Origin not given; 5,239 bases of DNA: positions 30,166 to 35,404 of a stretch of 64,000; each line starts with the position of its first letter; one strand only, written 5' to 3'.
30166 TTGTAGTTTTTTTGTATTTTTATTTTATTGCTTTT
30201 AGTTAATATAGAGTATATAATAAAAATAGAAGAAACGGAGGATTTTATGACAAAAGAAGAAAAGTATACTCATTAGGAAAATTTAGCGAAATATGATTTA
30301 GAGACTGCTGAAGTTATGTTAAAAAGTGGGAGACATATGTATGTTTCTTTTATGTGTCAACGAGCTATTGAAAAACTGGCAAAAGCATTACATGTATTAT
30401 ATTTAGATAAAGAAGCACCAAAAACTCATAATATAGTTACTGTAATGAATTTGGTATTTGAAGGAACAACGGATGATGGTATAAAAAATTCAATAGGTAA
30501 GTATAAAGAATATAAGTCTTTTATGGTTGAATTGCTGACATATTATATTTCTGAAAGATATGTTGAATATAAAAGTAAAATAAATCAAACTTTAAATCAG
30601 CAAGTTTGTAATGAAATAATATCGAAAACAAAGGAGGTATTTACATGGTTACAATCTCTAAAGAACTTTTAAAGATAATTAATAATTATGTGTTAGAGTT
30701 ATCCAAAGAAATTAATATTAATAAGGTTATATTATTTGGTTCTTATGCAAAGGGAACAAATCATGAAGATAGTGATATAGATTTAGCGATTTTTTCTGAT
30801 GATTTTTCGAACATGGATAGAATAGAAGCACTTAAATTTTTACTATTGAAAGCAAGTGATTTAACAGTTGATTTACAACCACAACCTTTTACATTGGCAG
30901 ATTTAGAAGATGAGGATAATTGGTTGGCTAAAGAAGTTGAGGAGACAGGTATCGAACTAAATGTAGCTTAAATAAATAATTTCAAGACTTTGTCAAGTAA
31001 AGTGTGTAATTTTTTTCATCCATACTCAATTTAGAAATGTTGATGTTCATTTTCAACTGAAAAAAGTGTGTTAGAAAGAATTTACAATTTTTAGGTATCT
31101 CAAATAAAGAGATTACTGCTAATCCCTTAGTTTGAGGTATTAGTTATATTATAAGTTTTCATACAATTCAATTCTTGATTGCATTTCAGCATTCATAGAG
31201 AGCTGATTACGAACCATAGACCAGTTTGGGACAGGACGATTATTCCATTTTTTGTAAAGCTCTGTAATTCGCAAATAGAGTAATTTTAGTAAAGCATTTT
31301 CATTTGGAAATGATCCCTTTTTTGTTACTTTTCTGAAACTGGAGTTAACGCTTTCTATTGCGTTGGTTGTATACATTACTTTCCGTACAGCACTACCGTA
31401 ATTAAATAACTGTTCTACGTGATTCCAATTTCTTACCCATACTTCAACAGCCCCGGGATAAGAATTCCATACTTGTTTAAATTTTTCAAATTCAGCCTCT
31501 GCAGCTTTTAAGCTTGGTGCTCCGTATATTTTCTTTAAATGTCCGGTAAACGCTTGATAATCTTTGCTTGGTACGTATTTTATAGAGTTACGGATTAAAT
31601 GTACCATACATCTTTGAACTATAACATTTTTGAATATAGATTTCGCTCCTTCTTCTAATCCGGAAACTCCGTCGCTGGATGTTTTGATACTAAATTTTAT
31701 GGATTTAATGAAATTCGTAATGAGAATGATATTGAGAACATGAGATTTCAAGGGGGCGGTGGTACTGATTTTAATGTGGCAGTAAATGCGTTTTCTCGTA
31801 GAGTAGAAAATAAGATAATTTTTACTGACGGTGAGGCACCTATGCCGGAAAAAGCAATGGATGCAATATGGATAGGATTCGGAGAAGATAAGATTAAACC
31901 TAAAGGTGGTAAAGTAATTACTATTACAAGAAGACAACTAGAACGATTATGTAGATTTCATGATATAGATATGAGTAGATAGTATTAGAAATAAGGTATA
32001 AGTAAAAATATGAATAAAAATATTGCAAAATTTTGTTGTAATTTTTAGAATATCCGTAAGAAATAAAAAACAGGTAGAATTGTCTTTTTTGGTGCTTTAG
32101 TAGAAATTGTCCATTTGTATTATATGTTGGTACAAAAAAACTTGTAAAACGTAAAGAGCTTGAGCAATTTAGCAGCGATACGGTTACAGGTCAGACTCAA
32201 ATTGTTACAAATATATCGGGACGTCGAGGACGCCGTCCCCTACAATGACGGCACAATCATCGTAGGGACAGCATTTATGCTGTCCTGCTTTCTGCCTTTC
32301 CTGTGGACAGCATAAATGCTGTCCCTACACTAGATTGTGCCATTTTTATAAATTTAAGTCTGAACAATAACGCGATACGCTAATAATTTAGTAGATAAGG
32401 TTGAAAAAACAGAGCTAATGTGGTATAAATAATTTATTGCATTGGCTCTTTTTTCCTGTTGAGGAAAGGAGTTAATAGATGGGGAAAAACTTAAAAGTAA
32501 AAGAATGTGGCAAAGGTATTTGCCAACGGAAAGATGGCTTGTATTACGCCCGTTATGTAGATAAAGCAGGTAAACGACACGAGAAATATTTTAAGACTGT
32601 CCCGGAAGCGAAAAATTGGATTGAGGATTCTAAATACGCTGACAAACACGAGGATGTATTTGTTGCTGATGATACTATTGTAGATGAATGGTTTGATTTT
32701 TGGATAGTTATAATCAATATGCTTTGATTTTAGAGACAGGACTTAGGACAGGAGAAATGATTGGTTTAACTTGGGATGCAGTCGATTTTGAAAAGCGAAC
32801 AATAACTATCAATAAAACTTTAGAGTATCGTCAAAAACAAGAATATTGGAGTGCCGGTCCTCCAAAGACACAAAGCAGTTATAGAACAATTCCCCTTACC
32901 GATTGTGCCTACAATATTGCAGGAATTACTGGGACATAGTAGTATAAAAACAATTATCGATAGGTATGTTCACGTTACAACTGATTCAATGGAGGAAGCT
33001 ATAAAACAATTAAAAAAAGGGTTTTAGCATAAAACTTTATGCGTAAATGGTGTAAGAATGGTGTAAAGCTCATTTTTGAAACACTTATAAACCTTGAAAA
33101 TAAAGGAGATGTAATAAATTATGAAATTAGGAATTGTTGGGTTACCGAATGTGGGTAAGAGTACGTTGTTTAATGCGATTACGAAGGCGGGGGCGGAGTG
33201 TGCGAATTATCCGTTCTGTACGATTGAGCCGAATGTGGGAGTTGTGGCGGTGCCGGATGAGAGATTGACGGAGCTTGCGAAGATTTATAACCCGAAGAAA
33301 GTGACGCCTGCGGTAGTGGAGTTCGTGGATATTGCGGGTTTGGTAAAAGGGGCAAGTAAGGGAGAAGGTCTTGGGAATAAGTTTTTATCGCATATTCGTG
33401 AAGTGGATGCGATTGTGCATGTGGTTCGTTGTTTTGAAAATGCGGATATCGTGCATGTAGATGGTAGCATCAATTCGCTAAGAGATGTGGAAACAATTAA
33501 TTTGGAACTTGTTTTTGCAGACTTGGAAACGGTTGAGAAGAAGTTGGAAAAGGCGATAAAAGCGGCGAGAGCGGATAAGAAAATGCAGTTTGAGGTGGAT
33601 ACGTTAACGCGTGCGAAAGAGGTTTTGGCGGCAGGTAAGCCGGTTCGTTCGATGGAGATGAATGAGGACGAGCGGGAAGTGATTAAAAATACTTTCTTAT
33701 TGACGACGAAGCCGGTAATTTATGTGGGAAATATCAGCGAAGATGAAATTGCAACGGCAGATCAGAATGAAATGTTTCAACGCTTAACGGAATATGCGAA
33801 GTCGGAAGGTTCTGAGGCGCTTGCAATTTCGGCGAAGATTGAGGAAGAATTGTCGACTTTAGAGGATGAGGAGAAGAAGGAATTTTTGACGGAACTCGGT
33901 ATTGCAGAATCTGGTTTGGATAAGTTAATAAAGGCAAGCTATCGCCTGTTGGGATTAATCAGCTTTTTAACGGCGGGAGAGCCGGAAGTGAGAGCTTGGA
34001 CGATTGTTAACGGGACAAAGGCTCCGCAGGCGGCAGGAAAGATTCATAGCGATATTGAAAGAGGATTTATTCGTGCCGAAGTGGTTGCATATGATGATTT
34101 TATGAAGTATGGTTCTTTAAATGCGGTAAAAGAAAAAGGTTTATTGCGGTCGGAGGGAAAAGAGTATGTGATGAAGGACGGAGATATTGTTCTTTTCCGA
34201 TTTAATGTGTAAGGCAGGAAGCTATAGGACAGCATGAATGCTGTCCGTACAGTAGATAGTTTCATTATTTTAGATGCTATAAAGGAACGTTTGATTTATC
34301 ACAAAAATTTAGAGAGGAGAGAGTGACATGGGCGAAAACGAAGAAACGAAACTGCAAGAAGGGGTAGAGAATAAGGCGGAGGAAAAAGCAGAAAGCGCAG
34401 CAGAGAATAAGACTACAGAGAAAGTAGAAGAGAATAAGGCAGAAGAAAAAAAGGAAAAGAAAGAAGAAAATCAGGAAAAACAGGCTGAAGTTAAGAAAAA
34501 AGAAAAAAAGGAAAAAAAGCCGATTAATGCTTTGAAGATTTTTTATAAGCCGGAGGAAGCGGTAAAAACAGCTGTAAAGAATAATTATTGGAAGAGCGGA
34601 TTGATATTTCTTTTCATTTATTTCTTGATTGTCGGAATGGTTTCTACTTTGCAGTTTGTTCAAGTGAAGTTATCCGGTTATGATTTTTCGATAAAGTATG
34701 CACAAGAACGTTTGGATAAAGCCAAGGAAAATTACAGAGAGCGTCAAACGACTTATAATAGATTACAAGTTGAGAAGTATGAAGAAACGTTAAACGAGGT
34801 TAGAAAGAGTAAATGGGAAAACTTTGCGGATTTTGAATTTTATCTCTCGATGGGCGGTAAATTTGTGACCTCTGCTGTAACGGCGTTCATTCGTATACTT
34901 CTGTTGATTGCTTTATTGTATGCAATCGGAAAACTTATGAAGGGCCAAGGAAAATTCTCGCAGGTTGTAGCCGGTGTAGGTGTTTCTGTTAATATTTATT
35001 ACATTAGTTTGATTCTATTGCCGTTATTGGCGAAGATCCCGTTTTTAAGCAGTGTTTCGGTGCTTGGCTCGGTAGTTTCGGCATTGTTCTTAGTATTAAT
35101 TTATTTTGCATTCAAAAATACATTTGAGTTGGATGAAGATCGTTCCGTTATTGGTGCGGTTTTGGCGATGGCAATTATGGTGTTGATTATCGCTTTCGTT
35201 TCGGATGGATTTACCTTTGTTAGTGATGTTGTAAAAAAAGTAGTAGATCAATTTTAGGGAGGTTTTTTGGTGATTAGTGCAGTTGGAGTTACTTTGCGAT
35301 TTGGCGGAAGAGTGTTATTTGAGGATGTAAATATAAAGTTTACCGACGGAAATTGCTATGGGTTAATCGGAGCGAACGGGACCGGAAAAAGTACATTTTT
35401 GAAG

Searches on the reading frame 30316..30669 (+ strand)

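Call 42: search_protein_families(library=pfam, proteins=[window:30316-30669:+], max_evalue=0.001)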
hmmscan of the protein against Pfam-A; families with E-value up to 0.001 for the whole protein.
window:30316-30669:+ (118 aa): 1 family
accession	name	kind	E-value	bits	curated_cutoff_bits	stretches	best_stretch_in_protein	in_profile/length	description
PF05168.19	HEPN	-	8.9e-14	52.1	22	1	2-114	19-116/117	HEPN domain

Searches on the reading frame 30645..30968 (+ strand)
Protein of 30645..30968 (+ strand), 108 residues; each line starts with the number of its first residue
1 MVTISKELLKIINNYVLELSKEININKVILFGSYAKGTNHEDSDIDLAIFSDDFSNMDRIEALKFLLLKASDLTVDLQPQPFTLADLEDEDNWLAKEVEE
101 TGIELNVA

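Call 42: search_protein_families(library=pfam, proteins=[window:30645-30968:+], max_evalue=0.001)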
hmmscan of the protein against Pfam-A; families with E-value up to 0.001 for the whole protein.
window:30645-30968:+ (108 aa): 3 families
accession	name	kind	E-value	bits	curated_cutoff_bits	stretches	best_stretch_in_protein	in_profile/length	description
PF18765.7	Polbeta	-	2.9e-14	53.5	26.9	1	19-105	7-87/93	Polymerase beta, Nucleotidyltransferase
PF01909.29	NTP_transf_2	-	1.3e-13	51.6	21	1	10-78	2-72/93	Nucleotidyltransferase domain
PF22600.2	MTPAP-like_central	-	0.00028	21.4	27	1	6-66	27-80/139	Poly(A) RNA polymerase, mitochondrial-like, central palm domain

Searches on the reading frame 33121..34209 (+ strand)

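Call 42: search_protein_families(library=pfam, proteins=[window:33121-34209:+], max_evalue=0.001)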
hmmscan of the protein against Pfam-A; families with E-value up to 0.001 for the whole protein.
window:33121-34209:+ (363 aa): 3 families
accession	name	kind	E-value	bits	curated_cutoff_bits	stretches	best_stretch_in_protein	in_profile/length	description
PF06071.19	YchF-GTPase_C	-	3.8e-39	133.1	27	1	279-362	1-84/84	Protein of unknown function (DUF933)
PF01926.29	MMR_HSR1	-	2.1e-23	83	21.9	1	3-120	2-99/113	50S ribosome-binding GTPase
PF02421.24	FeoB_N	-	2.6e-09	37.2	27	1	3-49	3-51/156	Ferrous iron transport protein B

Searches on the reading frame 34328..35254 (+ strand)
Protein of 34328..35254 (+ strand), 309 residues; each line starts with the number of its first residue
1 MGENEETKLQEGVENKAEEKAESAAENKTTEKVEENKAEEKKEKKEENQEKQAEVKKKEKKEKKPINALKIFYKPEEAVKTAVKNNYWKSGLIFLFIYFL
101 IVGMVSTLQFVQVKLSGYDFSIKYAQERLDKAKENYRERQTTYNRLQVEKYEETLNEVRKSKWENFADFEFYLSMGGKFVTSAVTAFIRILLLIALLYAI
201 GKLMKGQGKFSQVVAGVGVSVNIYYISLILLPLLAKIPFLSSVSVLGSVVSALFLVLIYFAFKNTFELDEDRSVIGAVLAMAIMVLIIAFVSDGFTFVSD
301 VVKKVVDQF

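Call 42: search_protein_families(library=pfam, proteins=[window:34328-35254:+], max_evalue=0.001)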
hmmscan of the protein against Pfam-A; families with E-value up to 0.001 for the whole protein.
window:34328-35254:+ (309 aa): 1 family
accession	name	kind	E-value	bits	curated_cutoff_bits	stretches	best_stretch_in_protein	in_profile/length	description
PF04893.22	Yip1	-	1.2e-12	48.5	28.6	1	71-290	3-172/173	Yip1 domain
